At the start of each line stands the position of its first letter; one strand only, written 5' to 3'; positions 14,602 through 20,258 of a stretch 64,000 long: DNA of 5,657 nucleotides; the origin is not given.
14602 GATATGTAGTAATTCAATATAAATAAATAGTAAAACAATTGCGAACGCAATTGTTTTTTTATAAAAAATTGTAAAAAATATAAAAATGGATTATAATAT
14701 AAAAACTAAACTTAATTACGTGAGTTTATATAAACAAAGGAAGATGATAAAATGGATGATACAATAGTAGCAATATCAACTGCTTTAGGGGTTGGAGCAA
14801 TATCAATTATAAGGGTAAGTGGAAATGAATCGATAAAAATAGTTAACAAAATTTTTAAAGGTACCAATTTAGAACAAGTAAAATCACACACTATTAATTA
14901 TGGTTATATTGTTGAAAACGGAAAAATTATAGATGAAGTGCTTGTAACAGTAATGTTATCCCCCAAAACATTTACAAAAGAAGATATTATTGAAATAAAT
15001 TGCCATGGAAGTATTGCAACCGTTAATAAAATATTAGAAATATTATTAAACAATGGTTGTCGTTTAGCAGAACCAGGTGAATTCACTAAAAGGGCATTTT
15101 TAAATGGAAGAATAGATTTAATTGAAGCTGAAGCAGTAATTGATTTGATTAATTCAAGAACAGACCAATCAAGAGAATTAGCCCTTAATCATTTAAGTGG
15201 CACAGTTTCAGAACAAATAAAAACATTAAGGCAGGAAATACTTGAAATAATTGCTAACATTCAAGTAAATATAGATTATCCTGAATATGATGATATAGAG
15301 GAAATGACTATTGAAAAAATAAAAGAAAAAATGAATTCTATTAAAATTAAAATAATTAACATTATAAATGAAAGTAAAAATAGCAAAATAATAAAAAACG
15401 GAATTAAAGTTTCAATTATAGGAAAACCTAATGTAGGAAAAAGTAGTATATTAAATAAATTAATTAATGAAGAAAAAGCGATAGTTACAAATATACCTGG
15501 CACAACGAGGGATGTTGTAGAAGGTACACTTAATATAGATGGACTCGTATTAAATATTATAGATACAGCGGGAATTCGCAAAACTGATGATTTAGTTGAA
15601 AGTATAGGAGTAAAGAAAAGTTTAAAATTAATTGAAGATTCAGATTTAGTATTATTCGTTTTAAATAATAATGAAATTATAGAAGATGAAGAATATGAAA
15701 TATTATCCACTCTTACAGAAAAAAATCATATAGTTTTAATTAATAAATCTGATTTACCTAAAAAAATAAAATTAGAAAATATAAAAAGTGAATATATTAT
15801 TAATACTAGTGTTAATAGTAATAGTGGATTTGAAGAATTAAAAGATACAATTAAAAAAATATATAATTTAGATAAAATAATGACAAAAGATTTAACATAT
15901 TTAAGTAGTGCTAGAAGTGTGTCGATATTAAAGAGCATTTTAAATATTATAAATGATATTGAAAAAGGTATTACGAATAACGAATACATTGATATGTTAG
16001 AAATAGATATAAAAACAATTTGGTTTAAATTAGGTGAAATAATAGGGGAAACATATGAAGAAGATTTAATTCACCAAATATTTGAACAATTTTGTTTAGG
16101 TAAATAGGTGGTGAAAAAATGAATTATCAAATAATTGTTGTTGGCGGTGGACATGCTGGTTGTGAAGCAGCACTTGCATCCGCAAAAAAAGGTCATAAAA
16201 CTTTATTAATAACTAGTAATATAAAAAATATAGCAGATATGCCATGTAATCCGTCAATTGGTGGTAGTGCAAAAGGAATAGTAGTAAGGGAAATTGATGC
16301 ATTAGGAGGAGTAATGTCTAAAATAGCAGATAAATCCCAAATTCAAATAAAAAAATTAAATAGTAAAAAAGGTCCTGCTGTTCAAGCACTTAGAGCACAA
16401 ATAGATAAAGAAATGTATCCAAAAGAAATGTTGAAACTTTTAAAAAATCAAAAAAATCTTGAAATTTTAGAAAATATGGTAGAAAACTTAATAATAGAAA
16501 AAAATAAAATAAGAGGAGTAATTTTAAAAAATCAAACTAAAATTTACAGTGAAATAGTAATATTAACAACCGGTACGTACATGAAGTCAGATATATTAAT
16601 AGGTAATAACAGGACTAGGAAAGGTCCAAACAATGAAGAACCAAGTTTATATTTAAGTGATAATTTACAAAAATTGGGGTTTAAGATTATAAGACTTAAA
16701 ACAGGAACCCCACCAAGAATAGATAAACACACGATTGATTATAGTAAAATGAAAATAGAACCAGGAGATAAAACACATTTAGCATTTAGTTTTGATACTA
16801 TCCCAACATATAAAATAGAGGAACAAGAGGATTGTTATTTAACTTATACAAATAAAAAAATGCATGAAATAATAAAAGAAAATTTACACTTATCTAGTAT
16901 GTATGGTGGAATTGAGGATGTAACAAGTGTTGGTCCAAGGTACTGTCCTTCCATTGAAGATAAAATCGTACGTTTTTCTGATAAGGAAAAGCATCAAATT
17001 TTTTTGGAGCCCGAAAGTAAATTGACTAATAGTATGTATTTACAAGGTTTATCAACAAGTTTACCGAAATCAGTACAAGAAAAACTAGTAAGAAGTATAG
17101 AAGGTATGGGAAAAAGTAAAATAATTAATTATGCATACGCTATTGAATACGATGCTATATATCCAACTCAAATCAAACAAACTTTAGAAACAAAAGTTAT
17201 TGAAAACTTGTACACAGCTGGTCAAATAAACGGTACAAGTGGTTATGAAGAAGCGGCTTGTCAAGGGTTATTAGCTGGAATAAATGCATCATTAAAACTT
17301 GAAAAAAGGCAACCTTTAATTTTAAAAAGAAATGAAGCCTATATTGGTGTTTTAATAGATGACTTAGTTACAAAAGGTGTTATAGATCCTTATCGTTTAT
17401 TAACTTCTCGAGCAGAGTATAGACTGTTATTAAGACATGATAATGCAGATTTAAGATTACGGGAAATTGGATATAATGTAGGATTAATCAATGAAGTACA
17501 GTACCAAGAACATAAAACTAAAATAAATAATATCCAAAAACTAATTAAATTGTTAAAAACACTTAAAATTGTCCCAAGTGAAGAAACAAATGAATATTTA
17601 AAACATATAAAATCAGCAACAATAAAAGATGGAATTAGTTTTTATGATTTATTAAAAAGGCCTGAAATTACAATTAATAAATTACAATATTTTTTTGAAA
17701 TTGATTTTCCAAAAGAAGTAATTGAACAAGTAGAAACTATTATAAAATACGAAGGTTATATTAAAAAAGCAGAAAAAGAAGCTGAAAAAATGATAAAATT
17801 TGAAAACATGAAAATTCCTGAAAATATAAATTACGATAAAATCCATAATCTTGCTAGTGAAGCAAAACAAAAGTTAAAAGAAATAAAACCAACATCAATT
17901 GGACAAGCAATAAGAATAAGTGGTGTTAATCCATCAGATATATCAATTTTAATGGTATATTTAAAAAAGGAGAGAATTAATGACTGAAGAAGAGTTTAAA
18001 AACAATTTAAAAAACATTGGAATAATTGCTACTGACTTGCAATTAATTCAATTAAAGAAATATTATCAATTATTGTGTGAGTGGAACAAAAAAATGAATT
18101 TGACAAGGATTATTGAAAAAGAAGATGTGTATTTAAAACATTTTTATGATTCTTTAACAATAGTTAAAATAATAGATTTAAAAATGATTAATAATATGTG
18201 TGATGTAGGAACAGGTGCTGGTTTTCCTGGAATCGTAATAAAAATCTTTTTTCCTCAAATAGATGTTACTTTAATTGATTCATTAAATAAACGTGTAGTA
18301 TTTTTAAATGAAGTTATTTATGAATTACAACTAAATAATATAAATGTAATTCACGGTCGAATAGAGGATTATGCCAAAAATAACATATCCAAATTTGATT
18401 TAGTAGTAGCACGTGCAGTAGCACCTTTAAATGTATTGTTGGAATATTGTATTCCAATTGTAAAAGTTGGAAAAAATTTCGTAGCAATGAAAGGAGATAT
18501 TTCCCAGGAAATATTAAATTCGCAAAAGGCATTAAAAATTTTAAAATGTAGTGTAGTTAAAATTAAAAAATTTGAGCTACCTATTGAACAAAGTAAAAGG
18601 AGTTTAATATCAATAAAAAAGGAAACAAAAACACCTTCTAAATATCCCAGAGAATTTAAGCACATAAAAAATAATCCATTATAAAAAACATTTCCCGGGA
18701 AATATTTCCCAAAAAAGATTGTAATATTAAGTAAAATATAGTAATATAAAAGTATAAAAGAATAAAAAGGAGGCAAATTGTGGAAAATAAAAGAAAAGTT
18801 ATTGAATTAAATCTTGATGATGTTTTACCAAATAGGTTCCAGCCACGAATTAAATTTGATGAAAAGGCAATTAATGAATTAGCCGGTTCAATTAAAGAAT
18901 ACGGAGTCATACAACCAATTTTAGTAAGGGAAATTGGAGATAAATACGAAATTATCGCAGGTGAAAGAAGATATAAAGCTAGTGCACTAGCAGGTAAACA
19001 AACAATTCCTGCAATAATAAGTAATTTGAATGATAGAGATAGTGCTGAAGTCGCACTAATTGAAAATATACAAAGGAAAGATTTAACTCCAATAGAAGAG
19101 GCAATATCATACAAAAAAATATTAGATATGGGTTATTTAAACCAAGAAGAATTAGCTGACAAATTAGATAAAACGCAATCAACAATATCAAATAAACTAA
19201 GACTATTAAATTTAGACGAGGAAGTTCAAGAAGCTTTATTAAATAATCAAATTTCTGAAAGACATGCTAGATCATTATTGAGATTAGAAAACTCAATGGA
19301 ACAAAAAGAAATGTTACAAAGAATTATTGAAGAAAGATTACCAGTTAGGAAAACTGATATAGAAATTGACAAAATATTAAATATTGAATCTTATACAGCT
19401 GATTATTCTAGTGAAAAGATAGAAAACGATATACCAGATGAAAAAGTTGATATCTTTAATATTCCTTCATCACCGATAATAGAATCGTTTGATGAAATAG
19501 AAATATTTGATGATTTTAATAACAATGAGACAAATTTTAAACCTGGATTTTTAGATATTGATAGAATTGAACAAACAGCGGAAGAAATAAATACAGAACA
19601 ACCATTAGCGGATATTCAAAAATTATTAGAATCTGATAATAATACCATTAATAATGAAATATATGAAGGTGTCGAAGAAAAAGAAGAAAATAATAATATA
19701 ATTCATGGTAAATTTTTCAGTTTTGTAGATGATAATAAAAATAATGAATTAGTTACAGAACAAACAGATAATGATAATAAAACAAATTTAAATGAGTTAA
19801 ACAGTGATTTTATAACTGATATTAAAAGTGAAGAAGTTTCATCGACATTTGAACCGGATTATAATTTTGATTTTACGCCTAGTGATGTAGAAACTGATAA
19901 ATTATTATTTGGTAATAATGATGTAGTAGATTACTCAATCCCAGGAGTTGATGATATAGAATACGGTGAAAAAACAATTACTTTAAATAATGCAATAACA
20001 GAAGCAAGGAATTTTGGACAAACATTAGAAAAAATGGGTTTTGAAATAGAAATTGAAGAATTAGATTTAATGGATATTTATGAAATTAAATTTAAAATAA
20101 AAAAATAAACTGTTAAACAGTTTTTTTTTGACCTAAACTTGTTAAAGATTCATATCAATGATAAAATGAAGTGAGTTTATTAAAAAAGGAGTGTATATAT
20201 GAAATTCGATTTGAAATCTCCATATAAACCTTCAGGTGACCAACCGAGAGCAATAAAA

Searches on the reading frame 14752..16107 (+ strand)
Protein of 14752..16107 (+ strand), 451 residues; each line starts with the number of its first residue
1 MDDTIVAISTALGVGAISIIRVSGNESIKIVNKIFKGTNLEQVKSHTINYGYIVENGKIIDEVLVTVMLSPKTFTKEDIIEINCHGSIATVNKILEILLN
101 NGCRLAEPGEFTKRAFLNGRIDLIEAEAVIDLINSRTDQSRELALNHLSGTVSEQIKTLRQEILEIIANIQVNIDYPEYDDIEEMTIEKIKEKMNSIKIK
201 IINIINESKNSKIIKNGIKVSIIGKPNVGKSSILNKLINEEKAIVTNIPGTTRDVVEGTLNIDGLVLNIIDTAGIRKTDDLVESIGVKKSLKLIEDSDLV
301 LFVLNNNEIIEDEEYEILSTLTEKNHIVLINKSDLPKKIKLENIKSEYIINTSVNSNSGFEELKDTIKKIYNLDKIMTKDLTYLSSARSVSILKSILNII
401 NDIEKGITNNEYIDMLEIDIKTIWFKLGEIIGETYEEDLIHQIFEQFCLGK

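Call 33: search_protein_families(library=pfam, proteins=[window:14752-16107:+])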
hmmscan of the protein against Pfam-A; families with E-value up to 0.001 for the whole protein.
window:14752-16107:+ (451 aa): 7 families
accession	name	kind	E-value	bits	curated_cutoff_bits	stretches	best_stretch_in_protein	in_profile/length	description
PF12631.12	MnmE_helical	-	1.1e-53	183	40.1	1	123-448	1-211/211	MnmE helical domain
PF10396.14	TrmE_N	-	9.1e-44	148.9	29.8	1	4-120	1-117/117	GTP-binding protein TrmE N-terminus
PF01926.29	MMR_HSR1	-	4.5e-26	91.6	21.9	1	219-332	1-113/113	50S ribosome-binding GTPase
PF02421.24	FeoB_N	-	1.1e-10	41.6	27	1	219-365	2-154/156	Ferrous iron transport protein B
PF03193.22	RsgA_GTPase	-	9.9e-05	22.7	30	1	170-278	54-171/174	RsgA GTPase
PF08477.19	Roc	-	0.00027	21.6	27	1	219-290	1-81/119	Ras of Complex, Roc, domain of DAPkinase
PF00071.28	Ras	-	0.00081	19.4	21.6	0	219-288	1-71/162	Ras family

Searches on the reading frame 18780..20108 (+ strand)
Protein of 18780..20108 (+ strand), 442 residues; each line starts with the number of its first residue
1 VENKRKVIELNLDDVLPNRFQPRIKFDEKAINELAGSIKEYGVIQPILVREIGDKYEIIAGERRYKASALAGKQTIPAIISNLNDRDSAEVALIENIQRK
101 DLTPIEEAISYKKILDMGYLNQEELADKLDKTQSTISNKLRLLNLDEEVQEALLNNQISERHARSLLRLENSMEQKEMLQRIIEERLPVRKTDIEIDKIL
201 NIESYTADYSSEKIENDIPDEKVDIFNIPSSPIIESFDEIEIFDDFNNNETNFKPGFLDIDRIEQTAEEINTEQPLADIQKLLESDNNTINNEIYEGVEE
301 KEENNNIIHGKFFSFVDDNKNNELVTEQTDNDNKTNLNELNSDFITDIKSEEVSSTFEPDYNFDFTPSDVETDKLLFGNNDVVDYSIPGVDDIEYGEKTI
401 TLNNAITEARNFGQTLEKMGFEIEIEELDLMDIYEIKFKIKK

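Call 33: search_protein_families(library=pfam, proteins=[window:18780-20108:+])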
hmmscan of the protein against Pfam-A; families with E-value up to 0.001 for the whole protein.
window:18780-20108:+ (442 aa): 2 families
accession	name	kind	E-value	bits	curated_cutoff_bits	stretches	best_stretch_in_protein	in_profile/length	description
PF02195.25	ParB_N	-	2.5e-31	108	26.3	1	6-98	2-95/95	ParB N-terminal domain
PF17762.8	HTH_ParB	-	1.8e-30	105.5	22.6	1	100-199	1-100/102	ParB HTH domain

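Call 35: search_solved_structures(query=window:18780-20108:+, show_alignments=1)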
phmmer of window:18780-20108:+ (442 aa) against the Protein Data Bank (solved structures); distinct sequences matched with E-value up to 0.001: 14.
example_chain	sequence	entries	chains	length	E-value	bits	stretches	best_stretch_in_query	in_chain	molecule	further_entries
7ng0_A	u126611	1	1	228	3e-59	204.3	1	9-201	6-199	Nucleoid occlusion protein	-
7nfu_A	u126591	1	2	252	5.3e-59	203.5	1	4-201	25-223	Nucleoid occlusion protein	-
1vz0_A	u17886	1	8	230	2.9e-49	171.4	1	7-196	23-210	Chromosome-partitioning protein Spo0J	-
7ol9_A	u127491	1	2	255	5.6e-49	170.4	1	3-200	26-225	Nucleoid occlusion protein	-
4umk_A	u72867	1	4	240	8.1e-44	153.4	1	2-193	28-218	PROBABLE CHROMOSOME-PARTITIONING PROTEIN PARB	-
6sdk_A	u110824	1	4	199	1.4e-43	152.7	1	7-195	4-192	Stage 0 sporulation protein J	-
7bnk_A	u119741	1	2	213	1.4e-42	149.4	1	4-194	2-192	ParB family protein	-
7o0n_A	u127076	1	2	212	1.2e-41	146.2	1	6-194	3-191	ParB family protein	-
7bnr_A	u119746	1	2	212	1.3e-41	146.2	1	6-194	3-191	ParB family protein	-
6t1f_A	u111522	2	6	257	1.2e-34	123.2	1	17-202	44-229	Chromosome-partitioning protein ParB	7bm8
6y93_A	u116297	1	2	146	9.4e-25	90.6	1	87-200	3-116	Nucleoid occlusion protein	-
8qa8_A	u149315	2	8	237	1.6e-15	60.2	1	8-158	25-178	Transcriptional repressor protein KorB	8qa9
6s6h_A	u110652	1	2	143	1.7e-15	60.2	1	90-202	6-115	Chromosome-partitioning protein ParB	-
1r71_A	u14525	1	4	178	1.1e-06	31.1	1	64-158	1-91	Transcriptional repressor protein korB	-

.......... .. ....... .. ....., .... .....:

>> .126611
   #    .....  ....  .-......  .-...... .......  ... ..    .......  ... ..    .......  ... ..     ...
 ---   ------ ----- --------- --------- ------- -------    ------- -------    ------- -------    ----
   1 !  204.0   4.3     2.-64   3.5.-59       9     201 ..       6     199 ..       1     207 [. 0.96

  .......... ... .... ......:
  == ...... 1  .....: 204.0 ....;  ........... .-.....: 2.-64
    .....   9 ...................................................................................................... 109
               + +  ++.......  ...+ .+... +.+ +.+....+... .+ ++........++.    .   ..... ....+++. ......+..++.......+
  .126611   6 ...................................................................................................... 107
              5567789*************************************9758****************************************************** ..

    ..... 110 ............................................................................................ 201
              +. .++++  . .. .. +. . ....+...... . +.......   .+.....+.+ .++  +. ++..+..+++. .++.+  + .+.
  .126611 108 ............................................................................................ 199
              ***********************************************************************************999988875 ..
